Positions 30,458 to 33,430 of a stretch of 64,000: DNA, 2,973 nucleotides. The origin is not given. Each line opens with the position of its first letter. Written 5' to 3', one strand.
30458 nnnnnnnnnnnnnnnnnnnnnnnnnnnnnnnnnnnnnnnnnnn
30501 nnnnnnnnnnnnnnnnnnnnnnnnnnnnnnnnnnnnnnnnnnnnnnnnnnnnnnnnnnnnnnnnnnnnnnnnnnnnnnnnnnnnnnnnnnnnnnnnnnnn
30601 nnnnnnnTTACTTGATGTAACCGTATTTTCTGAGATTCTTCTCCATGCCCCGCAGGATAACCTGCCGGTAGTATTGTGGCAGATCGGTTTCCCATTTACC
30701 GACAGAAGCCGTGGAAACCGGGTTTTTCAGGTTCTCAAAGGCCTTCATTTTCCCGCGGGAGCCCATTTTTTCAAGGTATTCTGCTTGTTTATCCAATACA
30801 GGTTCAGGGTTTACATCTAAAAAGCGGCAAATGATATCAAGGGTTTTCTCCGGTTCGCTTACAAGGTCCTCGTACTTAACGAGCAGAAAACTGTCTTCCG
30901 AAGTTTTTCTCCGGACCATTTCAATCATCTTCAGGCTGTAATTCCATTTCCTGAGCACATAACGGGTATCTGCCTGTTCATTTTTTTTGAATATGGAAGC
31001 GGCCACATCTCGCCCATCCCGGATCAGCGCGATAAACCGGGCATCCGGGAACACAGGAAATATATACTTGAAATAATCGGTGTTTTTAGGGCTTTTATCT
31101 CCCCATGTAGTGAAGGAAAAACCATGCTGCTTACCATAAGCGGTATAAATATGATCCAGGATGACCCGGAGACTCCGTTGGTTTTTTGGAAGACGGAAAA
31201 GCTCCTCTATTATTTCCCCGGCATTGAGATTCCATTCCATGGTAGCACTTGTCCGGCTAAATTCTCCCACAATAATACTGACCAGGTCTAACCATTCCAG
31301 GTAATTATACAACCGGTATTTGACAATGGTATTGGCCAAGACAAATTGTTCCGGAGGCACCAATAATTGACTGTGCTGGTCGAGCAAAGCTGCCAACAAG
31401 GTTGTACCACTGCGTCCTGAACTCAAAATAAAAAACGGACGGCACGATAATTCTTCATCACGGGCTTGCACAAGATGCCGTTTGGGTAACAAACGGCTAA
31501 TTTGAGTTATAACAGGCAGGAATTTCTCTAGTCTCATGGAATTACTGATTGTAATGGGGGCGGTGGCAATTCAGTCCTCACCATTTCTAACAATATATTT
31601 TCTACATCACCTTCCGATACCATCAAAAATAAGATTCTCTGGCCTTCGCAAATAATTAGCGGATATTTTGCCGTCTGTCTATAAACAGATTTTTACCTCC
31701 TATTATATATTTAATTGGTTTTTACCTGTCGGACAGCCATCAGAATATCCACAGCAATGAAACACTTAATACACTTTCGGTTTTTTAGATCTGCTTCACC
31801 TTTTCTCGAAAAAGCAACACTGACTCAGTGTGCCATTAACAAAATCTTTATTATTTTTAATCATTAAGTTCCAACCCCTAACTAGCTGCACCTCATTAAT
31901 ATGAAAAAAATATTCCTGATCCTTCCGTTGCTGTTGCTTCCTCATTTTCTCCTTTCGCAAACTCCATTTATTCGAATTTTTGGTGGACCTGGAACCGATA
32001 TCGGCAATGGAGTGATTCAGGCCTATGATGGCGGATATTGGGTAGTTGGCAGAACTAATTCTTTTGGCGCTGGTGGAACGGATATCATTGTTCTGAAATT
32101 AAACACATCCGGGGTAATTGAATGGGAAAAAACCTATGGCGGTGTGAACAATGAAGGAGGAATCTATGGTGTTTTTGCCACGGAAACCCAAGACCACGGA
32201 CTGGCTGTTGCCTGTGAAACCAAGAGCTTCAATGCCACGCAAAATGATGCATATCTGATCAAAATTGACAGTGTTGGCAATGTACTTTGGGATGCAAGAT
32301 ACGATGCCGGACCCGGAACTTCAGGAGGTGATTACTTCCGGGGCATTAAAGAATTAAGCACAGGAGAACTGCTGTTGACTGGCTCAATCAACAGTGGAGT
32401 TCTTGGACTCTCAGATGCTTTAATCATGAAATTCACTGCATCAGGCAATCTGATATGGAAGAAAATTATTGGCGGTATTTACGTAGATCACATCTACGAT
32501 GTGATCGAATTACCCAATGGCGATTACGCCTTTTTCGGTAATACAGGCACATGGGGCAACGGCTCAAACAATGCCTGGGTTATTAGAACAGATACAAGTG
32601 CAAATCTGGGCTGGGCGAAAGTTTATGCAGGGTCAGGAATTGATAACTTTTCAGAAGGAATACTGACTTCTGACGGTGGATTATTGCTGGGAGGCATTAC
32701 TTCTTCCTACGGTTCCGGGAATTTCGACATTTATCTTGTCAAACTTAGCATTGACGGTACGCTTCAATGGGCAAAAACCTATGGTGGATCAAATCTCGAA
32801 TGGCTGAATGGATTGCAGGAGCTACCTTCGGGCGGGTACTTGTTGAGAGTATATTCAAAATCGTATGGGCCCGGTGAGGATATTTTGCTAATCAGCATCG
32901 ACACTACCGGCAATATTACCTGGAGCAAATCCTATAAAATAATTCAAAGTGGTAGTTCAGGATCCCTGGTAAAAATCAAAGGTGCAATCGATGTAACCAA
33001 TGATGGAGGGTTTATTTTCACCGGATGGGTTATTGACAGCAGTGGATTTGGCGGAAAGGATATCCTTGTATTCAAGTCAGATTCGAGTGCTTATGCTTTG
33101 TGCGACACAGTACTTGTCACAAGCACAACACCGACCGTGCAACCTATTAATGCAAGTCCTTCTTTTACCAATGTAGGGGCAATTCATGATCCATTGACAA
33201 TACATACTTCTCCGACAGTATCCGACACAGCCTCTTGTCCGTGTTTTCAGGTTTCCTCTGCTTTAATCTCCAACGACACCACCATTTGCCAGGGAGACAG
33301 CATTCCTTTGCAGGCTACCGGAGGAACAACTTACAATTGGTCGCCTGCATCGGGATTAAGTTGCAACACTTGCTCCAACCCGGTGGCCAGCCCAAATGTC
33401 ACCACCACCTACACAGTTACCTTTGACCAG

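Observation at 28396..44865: Strand-mosaic glycan-modification locus wrapped around a giant T9SS cargo gene: candidate cargo-dedicated glycosylation/sulfation system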

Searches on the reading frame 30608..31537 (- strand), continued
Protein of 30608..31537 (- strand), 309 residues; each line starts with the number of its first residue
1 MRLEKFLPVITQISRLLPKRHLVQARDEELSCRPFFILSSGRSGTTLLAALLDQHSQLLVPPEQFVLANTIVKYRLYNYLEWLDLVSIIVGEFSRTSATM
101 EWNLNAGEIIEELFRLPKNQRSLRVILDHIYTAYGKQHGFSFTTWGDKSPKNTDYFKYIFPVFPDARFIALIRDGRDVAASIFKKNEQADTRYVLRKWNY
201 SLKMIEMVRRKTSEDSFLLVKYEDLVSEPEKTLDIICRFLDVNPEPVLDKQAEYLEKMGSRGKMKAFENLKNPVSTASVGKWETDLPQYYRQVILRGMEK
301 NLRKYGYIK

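Call 59: find_encoding_contigs(protein=P0132, flank=10000, max_places=1)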
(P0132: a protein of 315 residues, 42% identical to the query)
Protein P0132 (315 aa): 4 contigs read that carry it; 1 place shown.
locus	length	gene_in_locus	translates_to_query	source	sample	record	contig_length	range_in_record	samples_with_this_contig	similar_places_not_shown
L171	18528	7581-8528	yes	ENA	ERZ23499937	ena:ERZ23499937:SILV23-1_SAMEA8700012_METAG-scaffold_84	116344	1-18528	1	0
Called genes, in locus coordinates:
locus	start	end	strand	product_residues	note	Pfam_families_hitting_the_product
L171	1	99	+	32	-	?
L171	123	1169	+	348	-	-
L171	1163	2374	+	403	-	PF00072:Response_reg, PF00512:HisKA, PF02518:HATPase_c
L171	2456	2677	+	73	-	PF04024:PspC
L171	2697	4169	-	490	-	PF01943:Polysacc_synt, PF13440:Polysacc_synt_3, PF01554:MatE (faint)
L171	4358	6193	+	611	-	PF13522:GATase_6, PF13537:GATase_7, PF00733:Asn_synthase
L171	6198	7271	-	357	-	PF13579:Glyco_trans_4_4 (weak), PF00534:Glycos_transf_1, PF13692:Glyco_trans_1_4, PF13524:Glyco_trans_1_2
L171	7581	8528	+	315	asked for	PF00685:Sulfotransfer_1, PF13469:Sulfotransfer_3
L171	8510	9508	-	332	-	PF00685:Sulfotransfer_1, PF13469:Sulfotransfer_3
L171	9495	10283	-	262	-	PF08889:WbqC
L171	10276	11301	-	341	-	PF00685:Sulfotransfer_1 (faint), PF13469:Sulfotransfer_3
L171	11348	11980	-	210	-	PF02585:PIG-L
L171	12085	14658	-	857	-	PF09586:YfhO (weak)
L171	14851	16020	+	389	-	PF02771:Acyl-CoA_dh_N, PF02770:Acyl-CoA_dh_M, PF00441:Acyl-CoA_dh_1, PF08028:Acyl-CoA_dh_2, PF22924:ACOX_C_alpha1 (faint)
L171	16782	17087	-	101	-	-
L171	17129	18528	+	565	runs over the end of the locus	PF03571:Peptidase_M49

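Call 90: search_protein_families(library=padloc, proteins=[window:30608-31537:-], max_evalue=0.001)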
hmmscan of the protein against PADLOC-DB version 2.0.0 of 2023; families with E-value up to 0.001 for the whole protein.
window:30608-31537:- (309 aa): 0 families

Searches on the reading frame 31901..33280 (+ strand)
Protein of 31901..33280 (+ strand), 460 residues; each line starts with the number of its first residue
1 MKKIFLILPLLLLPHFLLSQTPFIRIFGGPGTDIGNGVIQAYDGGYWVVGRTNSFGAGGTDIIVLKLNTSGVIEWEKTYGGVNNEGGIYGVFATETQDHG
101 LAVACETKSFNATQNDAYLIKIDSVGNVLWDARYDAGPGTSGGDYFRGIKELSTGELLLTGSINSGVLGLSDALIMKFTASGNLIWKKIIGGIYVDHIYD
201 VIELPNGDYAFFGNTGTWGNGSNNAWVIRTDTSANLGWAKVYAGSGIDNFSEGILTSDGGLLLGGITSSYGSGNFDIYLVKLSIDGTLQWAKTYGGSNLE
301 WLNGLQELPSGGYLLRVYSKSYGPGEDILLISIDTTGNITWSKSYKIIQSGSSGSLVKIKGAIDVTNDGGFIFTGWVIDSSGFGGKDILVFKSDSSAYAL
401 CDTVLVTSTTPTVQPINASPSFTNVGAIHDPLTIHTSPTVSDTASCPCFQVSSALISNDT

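Call 57: find_related_loci(query=window:31901-33280:+, collection=metagenome_contigs, flank=10000)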
Query window:31901-33280:+ (460 aa) in metagenome_contigs; peptide patterns used: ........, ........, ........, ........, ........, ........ (x = any residue, [..] = any of these).
495 stretches matched a pattern; 385 encode a relative of the query (tblastn E <= 1e-3); the best 80 are kept; 80 distinct loci.
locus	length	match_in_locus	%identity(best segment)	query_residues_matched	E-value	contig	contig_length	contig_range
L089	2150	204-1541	36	6-447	3e-74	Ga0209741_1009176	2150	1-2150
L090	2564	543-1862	37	6-449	1e-72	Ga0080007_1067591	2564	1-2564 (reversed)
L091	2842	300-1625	36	6-447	2e-70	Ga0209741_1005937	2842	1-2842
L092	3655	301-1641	35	1-447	4e-69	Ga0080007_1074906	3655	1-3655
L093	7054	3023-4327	35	6-447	3e-68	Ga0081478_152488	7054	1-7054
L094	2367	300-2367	34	5-447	4e-70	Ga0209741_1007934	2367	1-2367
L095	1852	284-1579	35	4-447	4e-71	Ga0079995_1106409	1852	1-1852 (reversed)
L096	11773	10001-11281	36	13-449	8e-68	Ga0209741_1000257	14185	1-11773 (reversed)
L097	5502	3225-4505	36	13-449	7e-68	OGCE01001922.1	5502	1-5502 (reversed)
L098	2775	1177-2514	34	8-457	1e-68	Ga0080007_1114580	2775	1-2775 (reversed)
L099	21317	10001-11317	34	6-447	3e-67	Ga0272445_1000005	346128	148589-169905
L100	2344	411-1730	36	6-447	6e-68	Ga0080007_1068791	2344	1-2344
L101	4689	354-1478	38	8-396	2e-66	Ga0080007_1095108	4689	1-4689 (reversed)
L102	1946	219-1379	37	6-396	6e-69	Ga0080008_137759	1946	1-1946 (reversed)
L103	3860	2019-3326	36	6-447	3e-66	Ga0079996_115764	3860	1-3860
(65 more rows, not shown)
